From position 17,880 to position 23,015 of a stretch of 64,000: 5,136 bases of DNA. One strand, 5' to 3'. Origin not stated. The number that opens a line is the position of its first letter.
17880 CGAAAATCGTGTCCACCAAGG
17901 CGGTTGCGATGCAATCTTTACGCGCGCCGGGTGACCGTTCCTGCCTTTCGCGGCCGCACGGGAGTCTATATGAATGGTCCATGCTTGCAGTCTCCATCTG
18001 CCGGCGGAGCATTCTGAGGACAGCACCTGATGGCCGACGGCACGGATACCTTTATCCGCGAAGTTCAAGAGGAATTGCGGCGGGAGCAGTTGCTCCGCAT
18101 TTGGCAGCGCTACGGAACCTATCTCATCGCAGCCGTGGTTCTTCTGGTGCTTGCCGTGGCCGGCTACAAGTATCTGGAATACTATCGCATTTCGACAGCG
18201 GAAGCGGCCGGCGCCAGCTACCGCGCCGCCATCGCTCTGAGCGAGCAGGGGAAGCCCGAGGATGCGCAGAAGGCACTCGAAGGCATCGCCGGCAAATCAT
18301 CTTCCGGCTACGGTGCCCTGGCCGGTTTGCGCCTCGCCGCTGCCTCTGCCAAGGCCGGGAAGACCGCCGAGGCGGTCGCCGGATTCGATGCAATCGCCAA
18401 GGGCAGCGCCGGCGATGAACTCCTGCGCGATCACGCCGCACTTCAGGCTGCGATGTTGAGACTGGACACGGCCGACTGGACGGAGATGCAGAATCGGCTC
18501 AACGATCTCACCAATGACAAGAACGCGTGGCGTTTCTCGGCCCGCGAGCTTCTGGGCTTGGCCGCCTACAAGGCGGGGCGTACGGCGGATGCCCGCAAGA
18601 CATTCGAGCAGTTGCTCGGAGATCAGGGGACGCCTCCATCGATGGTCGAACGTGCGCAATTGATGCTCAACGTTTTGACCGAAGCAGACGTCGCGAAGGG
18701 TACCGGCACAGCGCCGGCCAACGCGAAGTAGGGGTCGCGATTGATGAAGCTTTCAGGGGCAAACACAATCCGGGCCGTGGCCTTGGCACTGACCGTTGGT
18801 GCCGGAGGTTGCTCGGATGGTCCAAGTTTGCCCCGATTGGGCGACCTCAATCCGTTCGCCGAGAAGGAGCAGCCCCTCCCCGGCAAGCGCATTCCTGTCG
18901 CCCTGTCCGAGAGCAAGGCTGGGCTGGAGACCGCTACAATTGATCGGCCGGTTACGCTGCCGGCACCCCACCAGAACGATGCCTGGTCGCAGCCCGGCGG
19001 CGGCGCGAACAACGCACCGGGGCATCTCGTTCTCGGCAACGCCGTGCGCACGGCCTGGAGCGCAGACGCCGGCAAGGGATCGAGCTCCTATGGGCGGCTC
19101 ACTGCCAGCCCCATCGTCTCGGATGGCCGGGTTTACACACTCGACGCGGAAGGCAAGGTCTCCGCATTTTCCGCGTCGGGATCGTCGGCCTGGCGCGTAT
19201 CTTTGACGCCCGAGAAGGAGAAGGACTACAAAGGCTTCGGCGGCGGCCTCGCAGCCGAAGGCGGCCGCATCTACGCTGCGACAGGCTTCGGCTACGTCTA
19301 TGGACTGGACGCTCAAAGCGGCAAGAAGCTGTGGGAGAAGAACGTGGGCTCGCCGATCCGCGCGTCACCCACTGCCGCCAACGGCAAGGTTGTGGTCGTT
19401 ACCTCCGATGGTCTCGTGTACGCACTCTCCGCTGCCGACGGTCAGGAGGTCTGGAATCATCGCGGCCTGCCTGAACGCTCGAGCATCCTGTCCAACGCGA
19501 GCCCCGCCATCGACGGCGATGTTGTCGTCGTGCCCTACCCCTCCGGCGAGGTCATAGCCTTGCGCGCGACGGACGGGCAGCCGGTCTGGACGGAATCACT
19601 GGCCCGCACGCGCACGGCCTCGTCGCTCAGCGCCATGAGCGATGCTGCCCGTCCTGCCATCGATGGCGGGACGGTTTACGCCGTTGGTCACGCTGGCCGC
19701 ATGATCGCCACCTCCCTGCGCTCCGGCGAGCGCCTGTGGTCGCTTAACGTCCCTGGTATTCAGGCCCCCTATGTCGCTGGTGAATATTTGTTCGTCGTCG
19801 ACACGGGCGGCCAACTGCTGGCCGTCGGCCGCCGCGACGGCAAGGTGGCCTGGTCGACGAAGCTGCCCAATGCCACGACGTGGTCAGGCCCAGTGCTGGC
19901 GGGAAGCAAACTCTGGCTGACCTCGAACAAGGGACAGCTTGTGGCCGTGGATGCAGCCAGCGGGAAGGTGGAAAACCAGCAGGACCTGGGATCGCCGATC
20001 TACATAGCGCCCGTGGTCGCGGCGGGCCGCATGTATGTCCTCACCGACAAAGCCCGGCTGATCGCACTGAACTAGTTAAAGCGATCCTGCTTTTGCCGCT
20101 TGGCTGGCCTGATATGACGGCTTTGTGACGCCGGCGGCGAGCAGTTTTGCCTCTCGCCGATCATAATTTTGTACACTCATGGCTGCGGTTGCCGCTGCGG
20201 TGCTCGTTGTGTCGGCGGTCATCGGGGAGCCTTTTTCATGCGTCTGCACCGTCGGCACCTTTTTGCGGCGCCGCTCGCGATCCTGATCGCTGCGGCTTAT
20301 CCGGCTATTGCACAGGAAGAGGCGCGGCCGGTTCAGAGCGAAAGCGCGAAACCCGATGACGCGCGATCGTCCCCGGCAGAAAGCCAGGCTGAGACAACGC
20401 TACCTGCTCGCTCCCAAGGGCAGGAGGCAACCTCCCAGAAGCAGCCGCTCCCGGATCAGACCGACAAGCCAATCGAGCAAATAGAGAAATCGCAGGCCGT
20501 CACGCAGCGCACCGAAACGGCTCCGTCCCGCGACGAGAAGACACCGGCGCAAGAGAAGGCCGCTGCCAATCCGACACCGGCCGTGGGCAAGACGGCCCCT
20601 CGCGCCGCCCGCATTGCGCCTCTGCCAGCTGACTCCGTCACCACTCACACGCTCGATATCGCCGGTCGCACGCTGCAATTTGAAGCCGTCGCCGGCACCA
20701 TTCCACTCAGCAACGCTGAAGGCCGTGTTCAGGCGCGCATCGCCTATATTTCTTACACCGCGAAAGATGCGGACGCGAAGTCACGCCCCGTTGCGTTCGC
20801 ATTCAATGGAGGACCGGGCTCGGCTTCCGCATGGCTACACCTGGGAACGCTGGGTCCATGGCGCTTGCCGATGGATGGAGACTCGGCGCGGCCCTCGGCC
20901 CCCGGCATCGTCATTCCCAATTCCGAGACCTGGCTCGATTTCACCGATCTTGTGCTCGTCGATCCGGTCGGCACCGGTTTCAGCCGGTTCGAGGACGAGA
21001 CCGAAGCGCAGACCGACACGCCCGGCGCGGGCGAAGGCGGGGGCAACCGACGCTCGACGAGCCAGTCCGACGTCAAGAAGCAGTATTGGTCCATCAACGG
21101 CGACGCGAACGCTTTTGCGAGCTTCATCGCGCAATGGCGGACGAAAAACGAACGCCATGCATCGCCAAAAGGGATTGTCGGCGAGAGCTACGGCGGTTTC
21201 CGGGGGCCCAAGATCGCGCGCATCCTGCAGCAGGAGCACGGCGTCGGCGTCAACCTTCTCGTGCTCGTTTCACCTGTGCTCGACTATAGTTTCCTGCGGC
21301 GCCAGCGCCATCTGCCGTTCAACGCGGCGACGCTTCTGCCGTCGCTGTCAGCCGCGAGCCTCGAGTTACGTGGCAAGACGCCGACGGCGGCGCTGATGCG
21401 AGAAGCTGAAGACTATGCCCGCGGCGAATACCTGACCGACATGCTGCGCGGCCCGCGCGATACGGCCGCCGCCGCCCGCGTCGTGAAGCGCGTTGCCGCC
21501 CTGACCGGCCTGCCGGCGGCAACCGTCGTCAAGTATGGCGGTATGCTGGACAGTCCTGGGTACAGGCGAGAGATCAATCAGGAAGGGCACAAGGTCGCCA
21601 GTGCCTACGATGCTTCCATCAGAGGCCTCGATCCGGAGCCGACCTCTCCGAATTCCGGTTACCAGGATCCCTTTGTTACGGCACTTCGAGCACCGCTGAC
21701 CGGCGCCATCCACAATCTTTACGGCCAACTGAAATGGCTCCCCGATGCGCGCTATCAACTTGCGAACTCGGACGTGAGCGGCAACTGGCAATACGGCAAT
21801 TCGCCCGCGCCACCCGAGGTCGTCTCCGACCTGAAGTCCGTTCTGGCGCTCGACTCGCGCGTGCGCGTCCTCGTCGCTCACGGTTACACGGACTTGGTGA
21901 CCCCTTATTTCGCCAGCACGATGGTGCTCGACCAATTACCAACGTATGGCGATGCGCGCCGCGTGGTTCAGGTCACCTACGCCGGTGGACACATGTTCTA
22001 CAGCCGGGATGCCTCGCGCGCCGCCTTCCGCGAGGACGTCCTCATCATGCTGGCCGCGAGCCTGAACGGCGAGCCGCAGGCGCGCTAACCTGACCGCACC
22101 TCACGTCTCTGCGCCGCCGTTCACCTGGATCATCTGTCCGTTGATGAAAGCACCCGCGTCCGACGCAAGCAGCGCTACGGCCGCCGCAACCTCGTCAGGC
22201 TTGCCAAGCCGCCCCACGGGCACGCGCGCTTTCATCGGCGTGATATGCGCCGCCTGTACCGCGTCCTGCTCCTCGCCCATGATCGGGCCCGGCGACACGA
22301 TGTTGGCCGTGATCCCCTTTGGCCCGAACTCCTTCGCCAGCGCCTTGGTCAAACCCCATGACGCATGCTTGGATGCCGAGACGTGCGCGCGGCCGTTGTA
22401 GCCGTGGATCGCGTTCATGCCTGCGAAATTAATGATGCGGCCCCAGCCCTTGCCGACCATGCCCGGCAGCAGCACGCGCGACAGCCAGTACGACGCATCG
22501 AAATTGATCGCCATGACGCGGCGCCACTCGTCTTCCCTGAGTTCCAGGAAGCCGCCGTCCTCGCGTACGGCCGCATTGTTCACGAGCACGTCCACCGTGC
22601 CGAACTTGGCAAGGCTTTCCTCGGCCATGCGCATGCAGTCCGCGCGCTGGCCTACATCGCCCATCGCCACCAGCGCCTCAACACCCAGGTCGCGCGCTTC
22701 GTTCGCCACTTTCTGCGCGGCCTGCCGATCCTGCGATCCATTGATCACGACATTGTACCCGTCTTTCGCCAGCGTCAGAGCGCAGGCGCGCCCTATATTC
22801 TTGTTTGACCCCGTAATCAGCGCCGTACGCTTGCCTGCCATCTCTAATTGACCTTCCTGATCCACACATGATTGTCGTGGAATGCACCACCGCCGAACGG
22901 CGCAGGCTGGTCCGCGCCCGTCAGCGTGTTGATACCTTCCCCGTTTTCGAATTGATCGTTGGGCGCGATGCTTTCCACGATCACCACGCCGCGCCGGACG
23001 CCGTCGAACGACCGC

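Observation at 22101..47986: About 26-kb orphan catabolic supercluster: two divergent operons, no local regulator, no mobility genes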

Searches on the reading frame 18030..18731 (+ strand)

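Call 10: search_protein_families(library=pfam, proteins=[window:18030-18731:+])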
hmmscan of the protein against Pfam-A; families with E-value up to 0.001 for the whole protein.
window:18030-18731:+ (233 aa): 6 families
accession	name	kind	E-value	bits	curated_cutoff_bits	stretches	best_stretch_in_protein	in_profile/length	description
PF09976.15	TPR_21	-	8.9e-18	65.2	25.5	1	25-197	4-174/193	Tetratricopeptide repeat-like domain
PF13174.12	TPR_6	-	8.6e-07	29.7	26.3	0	174-196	5-27/33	Tetratricopeptide repeat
PF13432.12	TPR_16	-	1.4e-05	25.8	32.7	0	175-199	3-27/65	Tetratricopeptide repeat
PF07719.23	TPR_2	-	0.00032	21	27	0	174-196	6-28/34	Tetratricopeptide repeat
PF10039.14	DUF2275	-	0.00036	21.2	24.6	1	11-97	18-96/210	Predicted integral membrane protein (DUF2275)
PF20308.4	TPR-S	-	0.00096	20.1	27.6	0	149-198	1-47/102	Tetratricopeptide Repeats-Sensor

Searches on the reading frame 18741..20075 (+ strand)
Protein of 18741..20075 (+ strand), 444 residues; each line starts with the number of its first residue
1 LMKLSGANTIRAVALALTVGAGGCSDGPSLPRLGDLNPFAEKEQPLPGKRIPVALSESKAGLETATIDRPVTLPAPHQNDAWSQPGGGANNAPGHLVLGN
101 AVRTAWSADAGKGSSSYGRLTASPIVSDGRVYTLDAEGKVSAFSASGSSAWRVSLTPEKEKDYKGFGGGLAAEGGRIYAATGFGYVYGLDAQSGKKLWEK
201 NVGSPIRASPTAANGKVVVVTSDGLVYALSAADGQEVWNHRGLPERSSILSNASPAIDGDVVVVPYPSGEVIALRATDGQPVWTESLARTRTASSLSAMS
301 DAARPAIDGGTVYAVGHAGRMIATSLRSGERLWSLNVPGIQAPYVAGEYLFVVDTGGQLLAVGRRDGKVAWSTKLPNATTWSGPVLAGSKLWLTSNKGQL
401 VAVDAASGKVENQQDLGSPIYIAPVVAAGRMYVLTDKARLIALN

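Call 10: search_protein_families(library=pfam, proteins=[window:18741-20075:+])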
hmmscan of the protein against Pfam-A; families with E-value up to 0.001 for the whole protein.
window:18741-20075:+ (444 aa): 5 families
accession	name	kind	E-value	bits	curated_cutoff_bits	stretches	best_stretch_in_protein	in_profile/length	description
PF13360.13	PQQ_2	-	1.7e-69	234.5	27.6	2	137-373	2-233/233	Outer membrane protein assembly factor BamB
PF13570.13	Beta-prop_ACSF4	-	1.4e-26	94.1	133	1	173-433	60-317/329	Beta-alanine-activating enzyme, beta-propeller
PF01011.28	PQQ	-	1.2e-17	64.3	26.7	0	205-241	48-84/595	Glucose/ethanol/alcohol dehydrogenase, beta-propeller domain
PF25293.1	Beta-prop_EMC1_N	-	5.6e-08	33.2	34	1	213-338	30-148/219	EMC1 N-terminal beta-propeller domain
PF03478.24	Beta-prop_KIB1-4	-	5.8e-07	29.7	27.4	0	246-364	67-172/242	KIB1-4 beta-propeller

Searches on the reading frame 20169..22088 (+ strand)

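Call 10: search_protein_families(library=pfam, proteins=[window:20169-22088:+])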
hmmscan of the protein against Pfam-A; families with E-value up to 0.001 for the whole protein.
window:20169-22088:+ (639 aa): 1 family
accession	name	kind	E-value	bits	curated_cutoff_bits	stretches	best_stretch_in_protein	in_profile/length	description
PF00450.28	Peptidase_S10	-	1.2e-14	55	21.9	1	188-356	23-160/420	Serine carboxypeptidase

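Call 25: search_protein_families(library=ncbifam, proteins=[window:20169-22088:+], max_evalue=1e-10)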
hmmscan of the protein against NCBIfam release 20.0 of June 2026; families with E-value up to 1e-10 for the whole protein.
window:20169-22088:+ (639 aa): 0 families

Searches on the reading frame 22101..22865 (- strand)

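Call 4: search_protein_families(library=pfam, proteins=[window:22101-22865:-])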
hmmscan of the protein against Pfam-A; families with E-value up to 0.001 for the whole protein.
window:22101-22865:- (254 aa): 3 families
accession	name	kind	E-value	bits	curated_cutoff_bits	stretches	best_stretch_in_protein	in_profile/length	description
PF13561.12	adh_short_C2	-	2.6e-54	184.7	27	1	21-252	5-235/236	Enoyl-(Acyl carrier protein) reductase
PF00106.31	adh_short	-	1.1e-46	159.2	26.6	1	14-198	2-185/195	short chain dehydrogenase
PF08659.16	KR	-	8.5e-13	49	22.6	1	14-165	2-152/180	KR domain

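Call 8: search_protein_families(library=ncbifam, proteins=[window:22101-22865:-])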
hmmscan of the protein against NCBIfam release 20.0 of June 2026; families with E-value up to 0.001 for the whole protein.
window:22101-22865:- (254 aa): 222 families (the best 25 are shown)
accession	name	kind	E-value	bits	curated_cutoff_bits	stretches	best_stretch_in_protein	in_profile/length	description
TIGR01830.1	3oxo_ACP_reduc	equivalog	6.7e-62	209.3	297.75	1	15-251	1-237/239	3-oxoacyl-[acyl-carrier-protein] reductase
NF009466.0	PRK12826.1-2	subfamily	8.3e-62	208.9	222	1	12-253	3-245/248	3-oxoacyl-ACP reductase FabG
NF009464.0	PRK12824.1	subfamily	1.2e-60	205.3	269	1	12-252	2-242/245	3-oxoacyl-ACP reductase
TIGR01829.1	AcAcCoA_reduct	subfamily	6.9e-59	199.4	302.1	1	13-252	1-240/242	acetoacetyl-CoA reductase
NF004200.0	PRK05653.1-5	equivalog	2.7e-56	190.8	273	1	13-251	3-240/242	3-oxoacyl-ACP reductase FabG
NF053542.1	FlxB_rubin_SDR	equivalog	6.4e-54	183.2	340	1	14-251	2-238/239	flexirubin biosynthesis SDR family reductase FlxB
NF004198.0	PRK05653.1-3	equivalog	1e-53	182.4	296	1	10-252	5-246/248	3-oxoacyl-ACP reductase FabG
NF005559.1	PRK07231.1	subfamily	2.3e-52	178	215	1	12-252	4-247/249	glucose 1-dehydrogenase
NF004197.0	PRK05653.1-1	equivalog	1.3e-51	175.6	332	1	12-252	7-246/249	3-oxoacyl-ACP reductase FabG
TIGR01963.1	PHB_DH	subfamily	3.6e-49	167.3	307.05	1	12-251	1-251/255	3-hydroxybutyrate dehydrogenase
NF004199.0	PRK05653.1-4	equivalog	3.8e-49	167.5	301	1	13-251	6-244/247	3-oxoacyl-ACP reductase FabG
NF004791.0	PRK06138.1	equivalog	2e-48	164.9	312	1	12-252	5-249/252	SDR family oxidoreductase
NF004818.0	PRK06172.1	equivalog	2.3e-48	164.7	336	1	13-252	8-250/253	SDR family oxidoreductase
NF009384.0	PRK12743.1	equivalog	9e-48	162.7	264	1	12-252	6-247/258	SDR family oxidoreductase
NF004202.0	PRK05653.2-2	equivalog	2.2e-47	161.8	333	1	12-251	7-246/259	3-oxoacyl-ACP reductase FabG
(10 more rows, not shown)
